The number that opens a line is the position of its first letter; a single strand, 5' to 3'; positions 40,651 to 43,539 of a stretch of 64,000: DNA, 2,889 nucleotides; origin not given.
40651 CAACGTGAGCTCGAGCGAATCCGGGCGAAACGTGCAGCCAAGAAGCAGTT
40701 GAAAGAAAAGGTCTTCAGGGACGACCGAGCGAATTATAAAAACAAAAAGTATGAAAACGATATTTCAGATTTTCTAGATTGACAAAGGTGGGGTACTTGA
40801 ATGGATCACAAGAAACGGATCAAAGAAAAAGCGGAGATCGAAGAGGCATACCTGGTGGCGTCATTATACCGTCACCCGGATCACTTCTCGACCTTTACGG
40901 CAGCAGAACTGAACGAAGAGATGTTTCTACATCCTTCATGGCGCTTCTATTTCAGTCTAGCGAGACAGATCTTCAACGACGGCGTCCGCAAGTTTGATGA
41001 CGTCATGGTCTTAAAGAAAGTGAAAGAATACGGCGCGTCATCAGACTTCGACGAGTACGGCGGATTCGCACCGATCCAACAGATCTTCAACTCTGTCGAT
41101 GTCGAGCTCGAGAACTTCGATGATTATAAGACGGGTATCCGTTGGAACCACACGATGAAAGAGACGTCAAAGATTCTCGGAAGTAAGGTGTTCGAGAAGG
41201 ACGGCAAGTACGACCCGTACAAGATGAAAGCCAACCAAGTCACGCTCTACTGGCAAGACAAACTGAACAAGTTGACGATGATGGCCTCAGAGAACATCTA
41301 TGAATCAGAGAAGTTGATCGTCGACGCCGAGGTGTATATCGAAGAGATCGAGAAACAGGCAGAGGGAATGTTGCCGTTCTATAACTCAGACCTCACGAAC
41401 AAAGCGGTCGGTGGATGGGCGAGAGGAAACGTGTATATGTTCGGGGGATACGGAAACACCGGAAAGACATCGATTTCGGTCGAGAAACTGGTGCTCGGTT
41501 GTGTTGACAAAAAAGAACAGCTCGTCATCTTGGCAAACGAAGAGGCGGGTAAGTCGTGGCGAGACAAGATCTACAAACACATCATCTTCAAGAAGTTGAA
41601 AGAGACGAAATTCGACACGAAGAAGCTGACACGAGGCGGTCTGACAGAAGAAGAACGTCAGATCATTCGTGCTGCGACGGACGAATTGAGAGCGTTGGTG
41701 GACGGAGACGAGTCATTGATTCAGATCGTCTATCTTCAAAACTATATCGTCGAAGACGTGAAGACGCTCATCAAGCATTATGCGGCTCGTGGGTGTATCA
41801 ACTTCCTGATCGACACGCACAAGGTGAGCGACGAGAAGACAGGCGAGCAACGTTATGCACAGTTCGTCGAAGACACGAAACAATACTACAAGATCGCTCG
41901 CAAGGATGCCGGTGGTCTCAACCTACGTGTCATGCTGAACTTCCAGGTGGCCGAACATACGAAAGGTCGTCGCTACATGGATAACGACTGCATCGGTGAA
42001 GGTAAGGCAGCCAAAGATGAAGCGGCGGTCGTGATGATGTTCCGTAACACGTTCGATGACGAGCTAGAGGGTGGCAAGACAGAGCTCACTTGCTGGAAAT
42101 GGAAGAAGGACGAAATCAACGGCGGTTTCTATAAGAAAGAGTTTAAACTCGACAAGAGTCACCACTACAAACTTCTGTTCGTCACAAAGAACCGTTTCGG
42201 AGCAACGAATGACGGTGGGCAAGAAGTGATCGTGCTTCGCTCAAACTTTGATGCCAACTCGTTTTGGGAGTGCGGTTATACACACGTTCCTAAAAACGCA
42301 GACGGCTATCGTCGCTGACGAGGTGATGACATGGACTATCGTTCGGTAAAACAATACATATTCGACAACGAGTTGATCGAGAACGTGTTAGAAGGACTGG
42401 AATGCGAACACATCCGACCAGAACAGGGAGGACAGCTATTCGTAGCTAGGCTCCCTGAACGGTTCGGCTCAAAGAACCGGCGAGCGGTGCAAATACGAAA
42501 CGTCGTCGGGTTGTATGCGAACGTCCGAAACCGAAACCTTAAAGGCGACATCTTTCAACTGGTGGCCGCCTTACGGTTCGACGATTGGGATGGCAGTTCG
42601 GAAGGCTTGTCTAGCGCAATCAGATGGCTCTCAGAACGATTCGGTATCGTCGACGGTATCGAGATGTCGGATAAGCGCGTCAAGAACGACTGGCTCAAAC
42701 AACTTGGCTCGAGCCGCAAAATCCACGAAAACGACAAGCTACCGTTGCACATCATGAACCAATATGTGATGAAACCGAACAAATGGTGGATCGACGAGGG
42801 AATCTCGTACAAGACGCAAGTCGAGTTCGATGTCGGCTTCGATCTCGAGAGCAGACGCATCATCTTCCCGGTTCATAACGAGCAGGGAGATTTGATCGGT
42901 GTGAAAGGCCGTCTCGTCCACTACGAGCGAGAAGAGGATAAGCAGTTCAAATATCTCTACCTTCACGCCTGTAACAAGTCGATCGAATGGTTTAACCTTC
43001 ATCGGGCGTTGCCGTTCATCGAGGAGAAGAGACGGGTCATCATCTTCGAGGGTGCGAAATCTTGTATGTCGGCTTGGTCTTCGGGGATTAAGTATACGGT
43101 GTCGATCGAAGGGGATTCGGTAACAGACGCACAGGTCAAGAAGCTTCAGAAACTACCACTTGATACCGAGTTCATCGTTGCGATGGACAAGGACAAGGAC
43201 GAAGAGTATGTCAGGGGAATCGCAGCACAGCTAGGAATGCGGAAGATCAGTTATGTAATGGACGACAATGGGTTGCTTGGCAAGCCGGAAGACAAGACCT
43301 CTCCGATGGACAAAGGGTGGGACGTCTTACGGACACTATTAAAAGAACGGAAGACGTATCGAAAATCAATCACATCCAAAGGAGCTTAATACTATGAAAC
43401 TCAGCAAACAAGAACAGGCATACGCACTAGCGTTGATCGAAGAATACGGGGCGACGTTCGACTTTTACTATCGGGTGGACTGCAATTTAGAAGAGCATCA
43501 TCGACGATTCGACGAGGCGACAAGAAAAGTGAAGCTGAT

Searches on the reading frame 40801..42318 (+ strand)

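Call 42: search_protein_families(library=phrogs, proteins=[window:40801-42318:+], max_evalue=0.001)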
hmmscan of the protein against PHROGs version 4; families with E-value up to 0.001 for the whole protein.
window:40801-42318:+ (505 aa): 2 families
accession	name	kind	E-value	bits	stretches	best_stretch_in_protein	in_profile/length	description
phrog_19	-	DNA, RNA and nucleotide metabolism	7.8e-33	115.2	1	15-483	164-573/621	DnaB-like replicative helicase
phrog_239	-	DNA, RNA and nucleotide metabolism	0.00078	19.5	1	167-339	314-476/801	DNA primase/helicase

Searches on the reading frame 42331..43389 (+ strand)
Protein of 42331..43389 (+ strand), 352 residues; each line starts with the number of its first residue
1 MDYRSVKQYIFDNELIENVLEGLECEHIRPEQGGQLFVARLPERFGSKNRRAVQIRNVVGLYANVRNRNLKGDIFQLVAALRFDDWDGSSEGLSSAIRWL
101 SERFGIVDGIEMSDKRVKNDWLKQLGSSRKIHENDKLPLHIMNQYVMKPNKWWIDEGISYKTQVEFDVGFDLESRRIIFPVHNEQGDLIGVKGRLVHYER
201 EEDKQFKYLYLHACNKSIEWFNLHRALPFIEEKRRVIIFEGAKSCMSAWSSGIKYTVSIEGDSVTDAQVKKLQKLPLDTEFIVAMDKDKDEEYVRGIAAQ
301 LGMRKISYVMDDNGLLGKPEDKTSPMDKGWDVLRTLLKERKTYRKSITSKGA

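Call 42: search_protein_families(library=phrogs, proteins=[window:42331-43389:+], max_evalue=0.001)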
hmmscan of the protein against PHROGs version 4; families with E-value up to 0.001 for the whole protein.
window:42331-43389:+ (352 aa): 4 families
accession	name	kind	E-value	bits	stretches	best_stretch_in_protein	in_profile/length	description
phrog_47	-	DNA, RNA and nucleotide metabolism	1.9e-28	100.5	1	11-303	27-300/947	DNA primase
phrog_6444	-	DNA, RNA and nucleotide metabolism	7.2e-14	52.5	1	175-274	202-300/577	DNA primase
phrog_239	-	DNA, RNA and nucleotide metabolism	2.9e-11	44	1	150-302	115-276/801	DNA primase/helicase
phrog_22657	-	unknown function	4.7e-10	38.8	1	170-300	192-321/1185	-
